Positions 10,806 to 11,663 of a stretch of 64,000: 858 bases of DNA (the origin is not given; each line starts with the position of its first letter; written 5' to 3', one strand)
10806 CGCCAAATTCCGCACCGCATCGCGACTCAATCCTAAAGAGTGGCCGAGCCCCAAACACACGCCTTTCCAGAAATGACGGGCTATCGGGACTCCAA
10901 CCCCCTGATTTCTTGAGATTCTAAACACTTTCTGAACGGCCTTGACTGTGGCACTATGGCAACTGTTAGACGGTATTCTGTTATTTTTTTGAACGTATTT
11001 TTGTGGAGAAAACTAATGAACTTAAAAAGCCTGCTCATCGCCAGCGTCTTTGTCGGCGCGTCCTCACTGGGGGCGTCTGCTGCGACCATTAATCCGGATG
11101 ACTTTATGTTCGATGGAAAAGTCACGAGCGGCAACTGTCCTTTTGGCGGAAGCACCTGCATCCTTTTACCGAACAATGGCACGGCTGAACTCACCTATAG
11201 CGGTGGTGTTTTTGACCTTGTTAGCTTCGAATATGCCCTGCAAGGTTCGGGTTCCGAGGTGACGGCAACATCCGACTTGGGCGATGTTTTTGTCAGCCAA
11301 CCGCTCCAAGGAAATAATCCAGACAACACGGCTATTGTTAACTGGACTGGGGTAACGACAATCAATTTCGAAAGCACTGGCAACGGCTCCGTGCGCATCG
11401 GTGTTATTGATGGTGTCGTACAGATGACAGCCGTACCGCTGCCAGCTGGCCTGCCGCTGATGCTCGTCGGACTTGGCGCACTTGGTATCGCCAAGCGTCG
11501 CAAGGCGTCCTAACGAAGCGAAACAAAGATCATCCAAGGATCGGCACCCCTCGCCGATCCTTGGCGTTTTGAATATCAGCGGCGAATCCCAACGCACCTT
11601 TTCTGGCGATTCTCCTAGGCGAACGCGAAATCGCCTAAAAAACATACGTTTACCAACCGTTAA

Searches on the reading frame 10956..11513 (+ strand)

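Call 34: search_protein_families(library=pfam, proteins=[window:10956-11513:+], max_evalue=0.00001)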
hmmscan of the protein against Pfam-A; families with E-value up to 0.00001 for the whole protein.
window:10956-11513:+ (185 aa): 0 families

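Call 38: search_protein_families(library=pfam, proteins=[window:10956-11513:+], max_evalue=0.001)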
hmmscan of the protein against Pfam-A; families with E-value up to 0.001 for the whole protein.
window:10956-11513:+ (185 aa): 1 family
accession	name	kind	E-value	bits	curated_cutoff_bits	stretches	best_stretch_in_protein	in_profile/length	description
PF07589.16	PEP-CTERM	-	0.00021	21.7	20.7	1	159-183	1-24/24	PEP-CTERM motif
